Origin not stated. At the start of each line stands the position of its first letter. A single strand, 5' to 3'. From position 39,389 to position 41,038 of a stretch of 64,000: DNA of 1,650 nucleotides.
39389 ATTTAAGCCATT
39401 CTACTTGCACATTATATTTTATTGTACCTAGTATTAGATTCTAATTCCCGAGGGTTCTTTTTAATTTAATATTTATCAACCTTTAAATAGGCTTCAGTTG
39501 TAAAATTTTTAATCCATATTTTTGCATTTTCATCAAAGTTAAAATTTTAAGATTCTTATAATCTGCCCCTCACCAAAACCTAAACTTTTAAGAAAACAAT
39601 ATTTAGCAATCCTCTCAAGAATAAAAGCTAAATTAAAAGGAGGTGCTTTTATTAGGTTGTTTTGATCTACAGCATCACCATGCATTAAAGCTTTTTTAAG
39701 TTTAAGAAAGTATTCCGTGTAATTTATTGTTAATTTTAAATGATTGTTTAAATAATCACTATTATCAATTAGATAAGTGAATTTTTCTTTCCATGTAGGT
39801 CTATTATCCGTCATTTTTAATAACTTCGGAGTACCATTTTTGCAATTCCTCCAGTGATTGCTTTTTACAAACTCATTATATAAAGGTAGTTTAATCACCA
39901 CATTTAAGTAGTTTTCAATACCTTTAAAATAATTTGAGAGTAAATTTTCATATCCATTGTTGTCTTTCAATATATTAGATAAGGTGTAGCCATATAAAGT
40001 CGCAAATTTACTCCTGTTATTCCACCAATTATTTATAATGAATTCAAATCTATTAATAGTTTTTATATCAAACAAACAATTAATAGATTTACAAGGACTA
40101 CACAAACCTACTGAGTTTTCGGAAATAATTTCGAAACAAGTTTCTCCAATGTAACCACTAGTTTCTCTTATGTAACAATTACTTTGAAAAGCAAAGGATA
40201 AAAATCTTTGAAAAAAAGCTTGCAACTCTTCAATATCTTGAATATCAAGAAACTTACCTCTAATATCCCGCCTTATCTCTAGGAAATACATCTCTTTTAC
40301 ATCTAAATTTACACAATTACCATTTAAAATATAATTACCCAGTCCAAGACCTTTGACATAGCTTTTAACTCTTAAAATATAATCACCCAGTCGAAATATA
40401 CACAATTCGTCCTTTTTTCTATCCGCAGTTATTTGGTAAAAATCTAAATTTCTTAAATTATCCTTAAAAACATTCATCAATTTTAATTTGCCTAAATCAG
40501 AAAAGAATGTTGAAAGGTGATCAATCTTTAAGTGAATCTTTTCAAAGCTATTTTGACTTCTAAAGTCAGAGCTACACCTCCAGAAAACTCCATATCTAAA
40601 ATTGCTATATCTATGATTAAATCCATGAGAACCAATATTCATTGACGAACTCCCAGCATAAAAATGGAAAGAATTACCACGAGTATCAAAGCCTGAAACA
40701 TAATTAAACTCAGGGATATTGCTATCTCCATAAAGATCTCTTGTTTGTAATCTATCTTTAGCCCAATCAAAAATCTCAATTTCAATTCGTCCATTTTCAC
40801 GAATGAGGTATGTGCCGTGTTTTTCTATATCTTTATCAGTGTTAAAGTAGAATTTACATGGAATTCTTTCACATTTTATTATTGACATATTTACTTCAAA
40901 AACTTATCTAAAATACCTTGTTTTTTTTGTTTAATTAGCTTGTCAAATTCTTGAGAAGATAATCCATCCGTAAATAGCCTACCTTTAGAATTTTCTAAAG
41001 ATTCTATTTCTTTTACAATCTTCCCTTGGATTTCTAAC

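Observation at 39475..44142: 4.5-kb RM-plus-partner module bracketed by 72-nt direct repeats; the distal copy is a relic of the RM N-terminus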

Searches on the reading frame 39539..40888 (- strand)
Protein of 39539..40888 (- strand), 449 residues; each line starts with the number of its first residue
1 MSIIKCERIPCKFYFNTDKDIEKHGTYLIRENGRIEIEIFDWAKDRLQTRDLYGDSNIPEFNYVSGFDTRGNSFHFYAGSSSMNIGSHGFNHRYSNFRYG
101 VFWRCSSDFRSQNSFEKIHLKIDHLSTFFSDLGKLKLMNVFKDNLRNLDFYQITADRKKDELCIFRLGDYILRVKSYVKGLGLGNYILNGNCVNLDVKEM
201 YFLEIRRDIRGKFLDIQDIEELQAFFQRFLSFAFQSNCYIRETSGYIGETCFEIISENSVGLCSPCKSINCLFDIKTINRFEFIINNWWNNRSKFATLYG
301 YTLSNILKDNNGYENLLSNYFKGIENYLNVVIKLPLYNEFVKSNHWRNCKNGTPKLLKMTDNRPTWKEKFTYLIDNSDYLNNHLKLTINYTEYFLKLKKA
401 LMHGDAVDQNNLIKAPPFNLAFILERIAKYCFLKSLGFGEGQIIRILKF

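Call 8: search_protein_families(library=pfam, proteins=[window:39539-40888:-], max_evalue=0.01)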
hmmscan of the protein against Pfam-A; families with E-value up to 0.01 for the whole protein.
window:39539-40888:- (449 aa): 0 families

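Call 14: find_homologous_proteins(query=window:39539-40888:-)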
Query window:39539-40888:- (449 aa): 2 proteins with E <= 0.001 among 1504 candidates.
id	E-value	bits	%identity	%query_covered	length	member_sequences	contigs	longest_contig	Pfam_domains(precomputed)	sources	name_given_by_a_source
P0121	0.0e+0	1039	100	100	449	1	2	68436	-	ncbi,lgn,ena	-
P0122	1.1e-170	586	58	100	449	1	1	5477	-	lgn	-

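Call 17: find_encoding_contigs(protein=P0122, flank=10000)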
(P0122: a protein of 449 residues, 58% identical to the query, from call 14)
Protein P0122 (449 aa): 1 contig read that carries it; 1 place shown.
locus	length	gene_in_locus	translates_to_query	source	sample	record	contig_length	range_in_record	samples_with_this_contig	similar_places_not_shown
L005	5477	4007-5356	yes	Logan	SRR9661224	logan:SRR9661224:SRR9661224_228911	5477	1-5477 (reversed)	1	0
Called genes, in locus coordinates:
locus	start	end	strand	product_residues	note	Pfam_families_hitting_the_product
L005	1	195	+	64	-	?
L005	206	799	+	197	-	PF10544:T5orf172, PF13455:MUG113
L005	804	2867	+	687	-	PF02384:N6_Mtase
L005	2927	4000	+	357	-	PF01420:Methylase_S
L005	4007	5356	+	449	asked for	-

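Call 38: search_protein_families(library=padloc, proteins=[P0121, P0122], max_evalue=1)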
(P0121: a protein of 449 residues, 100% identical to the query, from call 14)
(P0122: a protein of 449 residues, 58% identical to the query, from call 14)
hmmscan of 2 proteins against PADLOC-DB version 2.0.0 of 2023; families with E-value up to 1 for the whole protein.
P0121 (449 aa): 1 family
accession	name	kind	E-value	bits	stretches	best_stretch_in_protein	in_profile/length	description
PDLC05048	PDC-S58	-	0.0078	13.1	1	212-327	182-310/461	-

P0122 (449 aa): 0 families

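Call 44: search_protein_representatives(alignment_id=A3)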
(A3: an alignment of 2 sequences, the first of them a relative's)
Query: 2 sequences, 449 profile positions. Proteins with E-value up to 0.001 (for the whole library): 8; up to 1e-10: 4; up to 1e-30: 2. The best 8 are listed.
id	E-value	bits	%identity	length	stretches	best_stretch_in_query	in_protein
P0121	1.6e-281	950.1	-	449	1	1-449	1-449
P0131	4.8e-46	174.0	-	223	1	222-447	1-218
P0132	1.9e-19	86.3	-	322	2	52-248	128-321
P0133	5.4e-13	65.0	-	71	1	1-50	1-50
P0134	3.1e-08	49.3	-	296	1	26-257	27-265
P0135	8.5e-08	47.9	-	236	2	55-194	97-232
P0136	2.7e-06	42.9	-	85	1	371-443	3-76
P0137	1.2e-04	37.6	-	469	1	23-444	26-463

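Call 45: predict_structure(alignment_id=A3)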
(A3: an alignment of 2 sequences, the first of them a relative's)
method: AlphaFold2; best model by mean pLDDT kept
length: 449 residues; sequences in the alignment: 2
mean_pLDDT: 42.4   pTM: 0.34
mean pLDDT of the five models: 42.4, 38.6, 37.7, 37.5, 36.6
residues with pLDDT >= 90: 0; 70-90: 51; 50-70: 66; < 50: 332
segments of 3 or more residues with pLDDT < 50: 1-26, 28-312, 345-361, 416-418
pLDDT, mean of each block of 10 residues (from residue 1): 35 40 45 41 30 27 28 29 28 23 31 34 33 31 27 32 35 38 31 31 37 32 41 32 29 32 27 28 33 32 34 58 70 61 49 41 72 83 75 81 66 56 69 65 58
secondary structure, 60 per line:
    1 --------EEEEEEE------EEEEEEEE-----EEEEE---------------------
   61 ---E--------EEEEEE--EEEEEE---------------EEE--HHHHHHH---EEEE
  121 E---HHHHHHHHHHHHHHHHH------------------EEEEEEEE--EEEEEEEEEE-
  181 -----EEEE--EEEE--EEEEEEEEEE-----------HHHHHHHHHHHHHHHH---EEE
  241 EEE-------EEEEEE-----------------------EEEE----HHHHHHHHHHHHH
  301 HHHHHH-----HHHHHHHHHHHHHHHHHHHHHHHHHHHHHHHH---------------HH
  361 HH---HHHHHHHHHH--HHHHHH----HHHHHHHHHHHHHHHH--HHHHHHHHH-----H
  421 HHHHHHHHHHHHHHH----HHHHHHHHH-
elements in order: E9-15 E22-29 E35-39 E73-78 E81-86 E102-104 H107-113 E117-121 H125-141 E160-167 E170-179 E186-189 E192-195 E198-207 H219-234 E238-243 E251-256 E280-283 H288-306 H312-343 H359-362 H366-375 H378-383 H388-403 H406-414 H420-435 H440-448

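Call 46: find_encoding_contigs(protein=P0131, flank=10000)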
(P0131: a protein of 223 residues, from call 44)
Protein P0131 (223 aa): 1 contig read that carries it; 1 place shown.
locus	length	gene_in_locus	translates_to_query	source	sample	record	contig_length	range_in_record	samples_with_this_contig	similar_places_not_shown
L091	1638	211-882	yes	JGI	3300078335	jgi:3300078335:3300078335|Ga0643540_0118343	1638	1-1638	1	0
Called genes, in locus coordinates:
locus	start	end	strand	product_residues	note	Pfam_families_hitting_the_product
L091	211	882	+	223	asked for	PF18739:HEPN_Apea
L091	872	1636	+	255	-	?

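Call 47: find_encoding_contigs(protein=P0137, flank=10000)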
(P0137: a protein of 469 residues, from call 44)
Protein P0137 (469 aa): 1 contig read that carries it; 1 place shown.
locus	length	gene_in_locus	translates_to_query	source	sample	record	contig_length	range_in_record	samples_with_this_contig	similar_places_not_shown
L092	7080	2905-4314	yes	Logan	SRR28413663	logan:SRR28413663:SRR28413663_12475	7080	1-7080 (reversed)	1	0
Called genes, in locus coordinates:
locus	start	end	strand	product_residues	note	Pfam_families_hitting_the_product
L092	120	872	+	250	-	PF01209:Ubie_methyltran (weak), PF13489:Methyltransf_23, PF07021:MetW (faint), PF13847:Methyltransf_31, PF08241:Methyltransf_11, PF08242:Methyltransf_12, PF13649:Methyltransf_25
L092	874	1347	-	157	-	PF27709:UCP014422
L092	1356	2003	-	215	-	PF08761:dUTPase_2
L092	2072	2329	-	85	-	PF13411:MerR_1, PF00376:MerR (weak)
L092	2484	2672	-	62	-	-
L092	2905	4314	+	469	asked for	PF18862:ApeA_NTD1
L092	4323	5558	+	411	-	-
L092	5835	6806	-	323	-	PF01699:Na_Ca_ex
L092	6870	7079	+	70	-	?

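Call 48: search_protein_families(library=pfam, proteins=[P0121, P0122, P0131, P0132, P0134, P0135, P0136, P0137, P0133], max_evalue=5)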
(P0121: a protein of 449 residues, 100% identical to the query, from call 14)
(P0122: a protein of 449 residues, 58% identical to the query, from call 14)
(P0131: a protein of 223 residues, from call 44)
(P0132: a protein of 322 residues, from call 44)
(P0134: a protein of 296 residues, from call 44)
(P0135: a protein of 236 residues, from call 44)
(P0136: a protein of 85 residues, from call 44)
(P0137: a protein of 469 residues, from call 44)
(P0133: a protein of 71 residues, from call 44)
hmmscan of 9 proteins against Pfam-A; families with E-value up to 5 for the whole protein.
P0121 (449 aa): 1 family
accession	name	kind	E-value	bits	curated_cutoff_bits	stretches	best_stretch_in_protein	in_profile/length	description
PF00168.36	C2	-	0.099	13.3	22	1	359-388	44-70/104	C2 domain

P0122 (449 aa): 2 families
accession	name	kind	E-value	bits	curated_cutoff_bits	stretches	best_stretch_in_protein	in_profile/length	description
PF18739.6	HEPN_Apea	-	0.0015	19.4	24.4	1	320-440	3-134/136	Apea-like HEPN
PF16964.10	TadF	-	0.11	12.8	27.3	1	378-423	57-101/178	Putative tight adherence pilin protein F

P0131 (223 aa): 1 family
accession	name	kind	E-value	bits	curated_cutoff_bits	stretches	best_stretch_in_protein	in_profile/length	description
PF18739.6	HEPN_Apea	-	6.3e-12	46.5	24.4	1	96-213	2-136/136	Apea-like HEPN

P0132 (322 aa): 3 families
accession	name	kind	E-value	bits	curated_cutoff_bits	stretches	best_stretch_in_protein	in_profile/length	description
PF18862.6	ApeA_NTD1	-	1.2e-06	28.7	25.5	1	31-320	4-220/271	ApeA N-terminal domain 1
PF23349.2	BBS7_hp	-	0.096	13.3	27.8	1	270-302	73-105/114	BBS7 hairpin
PF18840.6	LPD25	-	0.57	11.3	27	0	91-119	42-66/97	Large polyvalent protein associated domain 25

P0134 (296 aa): 2 families
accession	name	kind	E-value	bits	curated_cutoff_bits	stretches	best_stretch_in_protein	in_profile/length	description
PF18862.6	ApeA_NTD1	-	5.1e-06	26.6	25.5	1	17-289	9-262/271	ApeA N-terminal domain 1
PF12363.14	Phage_TAC_12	-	0.015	16.1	26.2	1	154-229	5-75/111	Phage tail assembly chaperone protein, TAC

P0135 (236 aa): 0 families

P0136 (85 aa): 2 families
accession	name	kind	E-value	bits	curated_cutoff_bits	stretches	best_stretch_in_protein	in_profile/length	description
PF18739.6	HEPN_Apea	-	3.1e-05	24.9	24.4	1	17-75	79-136/136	Apea-like HEPN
PF18731.6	HEPN_Swt1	-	0.0002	22.1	27.5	1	13-50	69-106/115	Swt1-like HEPN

P0137 (469 aa): 1 family
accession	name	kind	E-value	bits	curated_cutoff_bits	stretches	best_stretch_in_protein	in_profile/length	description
PF18862.6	ApeA_NTD1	-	2.4e-22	80.2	25.5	1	11-295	1-271/271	ApeA N-terminal domain 1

P0133 (71 aa): 0 families

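Call 49: search_protein_families(library=padloc, proteins=[P0131, P0132, P0134, P0135, P0137], max_evalue=0.1)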
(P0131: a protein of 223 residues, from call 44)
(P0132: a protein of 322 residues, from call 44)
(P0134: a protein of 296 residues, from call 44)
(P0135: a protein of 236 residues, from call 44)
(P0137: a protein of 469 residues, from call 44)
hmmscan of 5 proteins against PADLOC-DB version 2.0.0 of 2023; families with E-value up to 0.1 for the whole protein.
P0131 (223 aa): 5 families
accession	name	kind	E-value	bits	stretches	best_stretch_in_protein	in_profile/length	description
PDLC01679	Cas13-ApeA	-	2.3e-12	45.1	1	132-214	103-185/187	Cas13-ApeA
PDLC01680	Cas13-ApeA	-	2.7e-10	38.4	1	90-209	41-175/175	Cas13-ApeA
PDLC05048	PDC-S58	-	2.3e-09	34.7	1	22-219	224-441/461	-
PDLC05046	PDC-S58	-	1.7e-06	25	1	132-215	345-429/452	-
PDLC01825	CARF2--CARF_HEPN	-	0.0093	13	1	161-183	338-360/382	-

P0132 (322 aa): 0 families

P0134 (296 aa): 0 families

P0135 (236 aa): 0 families

P0137 (469 aa): 3 families
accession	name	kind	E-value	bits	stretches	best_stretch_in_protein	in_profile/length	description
PDLC05048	PDC-S58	-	1.4e-30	104.6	1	9-467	3-441/461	-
PDLC01679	Cas13-ApeA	-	2.9e-11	41.5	1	286-463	14-186/187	Cas13-ApeA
PDLC05047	PDC-S58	-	1.1e-08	32.5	1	286-465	271-449/465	-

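Call 61: find_related_loci(query=A3, collection=viral_contigs, flank=8000)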
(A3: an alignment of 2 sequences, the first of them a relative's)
Query A3 (449 aa) in viral_contigs; peptide patterns used: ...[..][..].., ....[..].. (x = any residue, [..] = any of these).
190 stretches matched a pattern, but none encodes a relative of the query by tblastn (E <= 1e-3).

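Call 75: search_protein_families(library=ncbifam, proteins=[P0121], max_evalue=0.01)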
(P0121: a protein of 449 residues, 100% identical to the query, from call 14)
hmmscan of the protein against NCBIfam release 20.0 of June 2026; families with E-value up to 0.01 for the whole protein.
P0121 (449 aa): 0 families

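Call 77: search_protein_families(library=pfam, proteins=[L091:872-1636:+, L005:804-2867:+, L005:2927-4000:+, L005:206-799:+, L092:4323-5558:+], max_evalue=0.001)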
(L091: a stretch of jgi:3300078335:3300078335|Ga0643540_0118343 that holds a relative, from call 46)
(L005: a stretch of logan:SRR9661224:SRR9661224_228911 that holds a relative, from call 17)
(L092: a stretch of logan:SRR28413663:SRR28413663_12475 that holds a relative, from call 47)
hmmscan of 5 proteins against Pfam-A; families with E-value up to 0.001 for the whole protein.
L091:872-1636:+ (255 aa): 1 family
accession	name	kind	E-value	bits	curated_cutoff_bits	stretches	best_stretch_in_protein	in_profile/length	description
PF12686.12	DUF3800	-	7.1e-13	49.9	21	1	10-222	3-144/149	Protein of unknown function (DUF3800)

L005:804-2867:+ (687 aa): 1 family
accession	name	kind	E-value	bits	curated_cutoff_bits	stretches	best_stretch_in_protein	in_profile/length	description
PF02384.22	N6_Mtase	-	1.1e-19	71.3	20.4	1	363-602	28-267/311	N-6 DNA Methylase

L005:2927-4000:+ (357 aa): 1 family
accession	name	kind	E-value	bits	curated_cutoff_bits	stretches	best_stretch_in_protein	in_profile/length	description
PF01420.25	Methylase_S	-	3.5e-36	125.4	22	2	183-334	3-160/168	Type I restriction modification DNA specificity domain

L005:206-799:+ (197 aa): 2 families
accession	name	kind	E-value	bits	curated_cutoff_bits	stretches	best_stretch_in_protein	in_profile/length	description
PF10544.15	T5orf172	-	4.9e-16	59.5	20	1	5-88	2-98/101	T5orf172 domain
PF13455.12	MUG113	-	1.3e-12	48.6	22.3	1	18-82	1-65/73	Meiotically up-regulated gene 113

L092:4323-5558:+ (411 aa): 0 families
